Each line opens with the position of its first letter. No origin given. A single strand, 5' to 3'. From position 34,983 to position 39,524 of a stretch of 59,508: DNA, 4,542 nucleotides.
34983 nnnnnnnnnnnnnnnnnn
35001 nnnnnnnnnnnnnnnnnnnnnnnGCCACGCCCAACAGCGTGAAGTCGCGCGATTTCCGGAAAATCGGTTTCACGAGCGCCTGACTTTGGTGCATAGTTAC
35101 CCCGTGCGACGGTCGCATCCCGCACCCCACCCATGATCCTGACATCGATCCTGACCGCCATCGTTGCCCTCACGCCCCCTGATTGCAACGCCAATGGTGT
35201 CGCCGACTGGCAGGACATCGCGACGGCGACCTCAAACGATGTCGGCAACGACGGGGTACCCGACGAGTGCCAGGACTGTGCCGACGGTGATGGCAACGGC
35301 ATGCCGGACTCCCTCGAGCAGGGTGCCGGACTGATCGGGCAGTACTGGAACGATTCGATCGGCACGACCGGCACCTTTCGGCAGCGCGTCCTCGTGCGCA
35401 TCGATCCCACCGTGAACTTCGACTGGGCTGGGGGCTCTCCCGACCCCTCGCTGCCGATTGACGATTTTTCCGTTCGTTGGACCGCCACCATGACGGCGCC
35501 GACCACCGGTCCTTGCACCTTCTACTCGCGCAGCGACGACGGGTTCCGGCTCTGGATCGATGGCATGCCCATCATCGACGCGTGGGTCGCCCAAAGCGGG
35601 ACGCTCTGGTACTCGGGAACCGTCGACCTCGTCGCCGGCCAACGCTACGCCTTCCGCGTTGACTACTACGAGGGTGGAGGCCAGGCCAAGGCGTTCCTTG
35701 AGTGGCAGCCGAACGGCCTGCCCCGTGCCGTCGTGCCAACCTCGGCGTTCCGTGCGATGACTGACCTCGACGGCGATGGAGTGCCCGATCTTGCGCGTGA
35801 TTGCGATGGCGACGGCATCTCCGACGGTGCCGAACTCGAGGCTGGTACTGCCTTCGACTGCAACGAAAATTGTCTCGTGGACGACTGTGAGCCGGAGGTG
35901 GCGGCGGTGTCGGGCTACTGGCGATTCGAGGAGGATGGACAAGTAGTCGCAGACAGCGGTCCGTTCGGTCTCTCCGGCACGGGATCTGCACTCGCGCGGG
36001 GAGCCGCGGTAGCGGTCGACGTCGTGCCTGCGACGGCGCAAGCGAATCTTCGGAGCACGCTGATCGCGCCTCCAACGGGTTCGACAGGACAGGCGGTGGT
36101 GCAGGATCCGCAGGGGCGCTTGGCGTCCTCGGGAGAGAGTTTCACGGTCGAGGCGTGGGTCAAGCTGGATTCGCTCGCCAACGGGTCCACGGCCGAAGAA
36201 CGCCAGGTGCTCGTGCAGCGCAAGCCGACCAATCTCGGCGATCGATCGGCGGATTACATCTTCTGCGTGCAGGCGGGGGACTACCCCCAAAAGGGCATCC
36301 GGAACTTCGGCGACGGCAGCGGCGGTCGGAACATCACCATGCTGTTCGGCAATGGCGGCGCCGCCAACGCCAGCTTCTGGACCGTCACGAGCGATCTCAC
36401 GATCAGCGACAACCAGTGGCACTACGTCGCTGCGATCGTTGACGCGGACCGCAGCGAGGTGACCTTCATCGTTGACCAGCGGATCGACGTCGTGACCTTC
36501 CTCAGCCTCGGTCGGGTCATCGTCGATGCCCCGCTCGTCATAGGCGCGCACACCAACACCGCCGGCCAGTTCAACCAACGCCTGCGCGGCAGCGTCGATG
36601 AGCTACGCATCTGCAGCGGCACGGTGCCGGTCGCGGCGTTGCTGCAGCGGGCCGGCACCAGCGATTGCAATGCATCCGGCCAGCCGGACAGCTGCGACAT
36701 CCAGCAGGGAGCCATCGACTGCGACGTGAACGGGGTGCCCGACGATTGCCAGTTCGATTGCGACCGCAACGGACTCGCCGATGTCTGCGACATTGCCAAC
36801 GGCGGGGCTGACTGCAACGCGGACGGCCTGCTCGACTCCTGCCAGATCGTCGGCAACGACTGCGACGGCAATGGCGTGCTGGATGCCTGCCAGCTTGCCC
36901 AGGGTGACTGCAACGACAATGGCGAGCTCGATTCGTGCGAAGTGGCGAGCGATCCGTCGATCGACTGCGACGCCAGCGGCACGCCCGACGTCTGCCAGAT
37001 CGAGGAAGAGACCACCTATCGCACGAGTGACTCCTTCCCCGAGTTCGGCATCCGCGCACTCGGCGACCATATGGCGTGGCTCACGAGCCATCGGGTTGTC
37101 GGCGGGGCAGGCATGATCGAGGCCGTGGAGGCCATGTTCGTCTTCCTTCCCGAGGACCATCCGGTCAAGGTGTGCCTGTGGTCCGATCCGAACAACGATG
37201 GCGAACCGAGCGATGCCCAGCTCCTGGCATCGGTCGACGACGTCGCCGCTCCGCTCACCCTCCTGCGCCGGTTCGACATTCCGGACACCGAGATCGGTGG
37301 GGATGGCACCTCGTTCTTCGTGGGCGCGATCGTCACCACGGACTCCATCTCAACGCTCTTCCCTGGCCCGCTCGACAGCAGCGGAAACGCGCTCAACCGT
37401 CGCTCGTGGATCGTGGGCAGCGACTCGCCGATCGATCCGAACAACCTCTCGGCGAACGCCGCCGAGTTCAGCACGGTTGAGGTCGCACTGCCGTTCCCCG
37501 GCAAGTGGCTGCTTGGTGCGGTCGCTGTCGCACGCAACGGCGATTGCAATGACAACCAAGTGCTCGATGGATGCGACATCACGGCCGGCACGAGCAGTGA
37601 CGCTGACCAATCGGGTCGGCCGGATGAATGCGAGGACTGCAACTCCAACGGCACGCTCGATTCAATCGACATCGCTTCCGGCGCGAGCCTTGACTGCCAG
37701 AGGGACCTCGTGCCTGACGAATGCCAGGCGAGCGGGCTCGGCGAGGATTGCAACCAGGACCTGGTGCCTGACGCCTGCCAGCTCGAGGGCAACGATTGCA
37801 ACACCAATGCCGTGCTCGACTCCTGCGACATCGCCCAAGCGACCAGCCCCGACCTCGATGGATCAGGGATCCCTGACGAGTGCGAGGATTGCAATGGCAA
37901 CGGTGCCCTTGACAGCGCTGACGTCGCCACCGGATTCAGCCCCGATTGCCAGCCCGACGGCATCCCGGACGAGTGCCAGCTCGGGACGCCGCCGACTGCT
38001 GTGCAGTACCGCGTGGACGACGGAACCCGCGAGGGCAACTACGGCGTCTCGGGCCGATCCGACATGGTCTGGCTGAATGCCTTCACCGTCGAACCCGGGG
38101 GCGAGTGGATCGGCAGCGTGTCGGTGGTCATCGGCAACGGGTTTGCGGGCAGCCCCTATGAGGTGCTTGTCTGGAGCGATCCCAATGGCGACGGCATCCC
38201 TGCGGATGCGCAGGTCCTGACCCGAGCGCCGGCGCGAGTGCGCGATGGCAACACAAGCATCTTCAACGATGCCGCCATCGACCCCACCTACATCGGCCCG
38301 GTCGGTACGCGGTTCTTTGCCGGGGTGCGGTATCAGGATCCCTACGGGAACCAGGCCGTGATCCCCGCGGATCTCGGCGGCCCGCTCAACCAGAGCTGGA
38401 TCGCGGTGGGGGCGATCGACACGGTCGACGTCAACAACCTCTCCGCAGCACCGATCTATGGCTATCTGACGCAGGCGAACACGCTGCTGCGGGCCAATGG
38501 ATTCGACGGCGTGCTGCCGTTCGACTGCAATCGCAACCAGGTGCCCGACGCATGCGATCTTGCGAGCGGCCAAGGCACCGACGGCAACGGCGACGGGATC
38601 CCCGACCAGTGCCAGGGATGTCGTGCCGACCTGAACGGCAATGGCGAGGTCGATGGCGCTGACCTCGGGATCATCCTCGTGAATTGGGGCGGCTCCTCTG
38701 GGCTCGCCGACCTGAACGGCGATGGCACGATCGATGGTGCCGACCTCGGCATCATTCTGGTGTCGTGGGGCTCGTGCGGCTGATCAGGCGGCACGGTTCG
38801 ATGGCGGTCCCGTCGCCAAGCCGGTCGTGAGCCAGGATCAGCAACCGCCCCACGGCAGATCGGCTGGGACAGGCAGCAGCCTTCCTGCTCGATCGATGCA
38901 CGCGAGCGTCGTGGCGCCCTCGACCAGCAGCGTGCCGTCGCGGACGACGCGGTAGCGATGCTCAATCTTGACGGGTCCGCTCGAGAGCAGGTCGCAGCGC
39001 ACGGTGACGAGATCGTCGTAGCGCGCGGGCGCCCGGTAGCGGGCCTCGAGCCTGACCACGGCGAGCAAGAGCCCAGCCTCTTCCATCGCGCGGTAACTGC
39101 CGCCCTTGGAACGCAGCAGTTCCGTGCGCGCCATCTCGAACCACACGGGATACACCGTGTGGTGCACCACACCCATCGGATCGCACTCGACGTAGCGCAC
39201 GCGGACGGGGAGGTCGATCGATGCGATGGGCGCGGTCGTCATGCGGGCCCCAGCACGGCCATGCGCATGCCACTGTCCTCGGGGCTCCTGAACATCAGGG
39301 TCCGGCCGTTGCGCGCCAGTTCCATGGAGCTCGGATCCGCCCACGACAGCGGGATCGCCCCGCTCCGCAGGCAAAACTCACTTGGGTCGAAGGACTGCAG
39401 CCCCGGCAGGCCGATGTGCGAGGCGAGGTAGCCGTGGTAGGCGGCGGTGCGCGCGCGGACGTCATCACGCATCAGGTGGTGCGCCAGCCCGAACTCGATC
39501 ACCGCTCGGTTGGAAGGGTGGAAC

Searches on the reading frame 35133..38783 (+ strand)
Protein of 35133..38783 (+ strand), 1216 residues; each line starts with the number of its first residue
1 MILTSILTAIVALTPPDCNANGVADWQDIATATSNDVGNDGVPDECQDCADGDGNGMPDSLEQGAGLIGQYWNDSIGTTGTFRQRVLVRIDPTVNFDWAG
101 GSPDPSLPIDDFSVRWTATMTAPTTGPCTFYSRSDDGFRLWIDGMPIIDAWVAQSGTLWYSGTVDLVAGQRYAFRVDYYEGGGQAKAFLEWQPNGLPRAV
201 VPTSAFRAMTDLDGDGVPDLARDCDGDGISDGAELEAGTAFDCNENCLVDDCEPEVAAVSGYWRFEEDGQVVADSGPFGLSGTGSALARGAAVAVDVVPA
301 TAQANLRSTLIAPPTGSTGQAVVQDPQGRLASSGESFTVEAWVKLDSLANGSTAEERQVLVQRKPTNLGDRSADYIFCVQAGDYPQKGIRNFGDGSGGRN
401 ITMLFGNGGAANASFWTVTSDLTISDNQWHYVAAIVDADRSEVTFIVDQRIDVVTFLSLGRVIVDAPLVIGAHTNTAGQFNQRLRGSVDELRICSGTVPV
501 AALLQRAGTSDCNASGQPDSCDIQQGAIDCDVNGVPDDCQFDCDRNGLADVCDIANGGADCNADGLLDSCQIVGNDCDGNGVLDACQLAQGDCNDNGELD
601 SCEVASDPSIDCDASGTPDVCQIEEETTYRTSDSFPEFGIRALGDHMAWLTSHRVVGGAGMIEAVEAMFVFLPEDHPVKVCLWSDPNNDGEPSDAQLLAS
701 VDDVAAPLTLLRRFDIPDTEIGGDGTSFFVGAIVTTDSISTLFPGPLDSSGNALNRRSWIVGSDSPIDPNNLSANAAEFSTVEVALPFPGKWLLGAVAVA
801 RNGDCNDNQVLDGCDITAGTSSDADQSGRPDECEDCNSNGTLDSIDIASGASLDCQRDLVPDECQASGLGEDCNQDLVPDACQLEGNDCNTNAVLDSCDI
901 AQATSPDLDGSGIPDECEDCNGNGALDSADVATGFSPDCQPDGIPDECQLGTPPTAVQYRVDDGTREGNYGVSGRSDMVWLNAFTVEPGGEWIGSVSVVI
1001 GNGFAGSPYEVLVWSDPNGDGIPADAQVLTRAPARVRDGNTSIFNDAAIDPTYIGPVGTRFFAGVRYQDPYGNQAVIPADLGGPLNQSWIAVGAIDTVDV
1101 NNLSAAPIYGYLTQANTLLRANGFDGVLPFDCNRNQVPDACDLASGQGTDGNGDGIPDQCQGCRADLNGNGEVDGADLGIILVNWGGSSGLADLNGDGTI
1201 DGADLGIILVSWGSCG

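Call 12: search_protein_families(library=ncbifam, proteins=[window:35133-38783:+], max_evalue=0.01)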
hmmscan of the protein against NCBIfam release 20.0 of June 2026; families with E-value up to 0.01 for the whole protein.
window:35133-38783:+ (1216 aa): 1 family
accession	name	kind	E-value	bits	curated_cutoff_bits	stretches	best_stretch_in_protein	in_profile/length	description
NF041776.1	xylosidase_Xyl3A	equivalog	2.7e-05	22.3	1250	1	63-184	442-560/846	xylan 1,4-beta-xylosidase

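Call 13: search_protein_families(library=pfam, proteins=[window:35133-38783:+], max_evalue=0.01)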
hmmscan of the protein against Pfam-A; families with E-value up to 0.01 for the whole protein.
window:35133-38783:+ (1216 aa): 5 families
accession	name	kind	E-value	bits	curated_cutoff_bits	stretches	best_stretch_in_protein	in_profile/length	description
PF07691.17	PA14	-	1.5e-22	80.5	24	1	81-195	14-137/147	PA14 domain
PF13385.13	Laminin_G_3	-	9.5e-11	42.5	27.6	1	321-496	5-143/151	Concanavalin A-like lectin/glucanases superfamily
PF18884.5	TSP3_bac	-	9.7e-05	22.6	25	1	223-239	1-17/22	Bacterial TSP3 repeat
PF02210.31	Laminin_G_2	-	0.00088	20.2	22.9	1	417-493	46-123/126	Laminin G domain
PF10528.15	GLEYA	-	0.0096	16.7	26.2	0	113-186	2-84/91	GLEYA domain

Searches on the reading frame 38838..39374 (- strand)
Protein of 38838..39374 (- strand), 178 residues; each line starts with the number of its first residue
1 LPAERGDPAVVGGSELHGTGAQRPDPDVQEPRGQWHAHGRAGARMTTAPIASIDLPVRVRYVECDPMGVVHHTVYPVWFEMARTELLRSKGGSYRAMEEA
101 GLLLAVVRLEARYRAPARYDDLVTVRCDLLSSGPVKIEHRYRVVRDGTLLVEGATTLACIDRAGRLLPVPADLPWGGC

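Call 62: search_protein_families(library=pfam, proteins=[window:38838-39374:-], max_evalue=0.001)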
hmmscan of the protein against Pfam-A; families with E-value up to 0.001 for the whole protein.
window:38838-39374:- (178 aa): 2 families
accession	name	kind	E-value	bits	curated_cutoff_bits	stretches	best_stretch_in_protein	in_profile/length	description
PF13279.12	4HBT_2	-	7e-15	56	25.5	1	60-173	2-118/122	Thioesterase-like superfamily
PF03061.28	4HBT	-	1e-13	51.8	20.6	1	67-150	1-77/79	Thioesterase superfamily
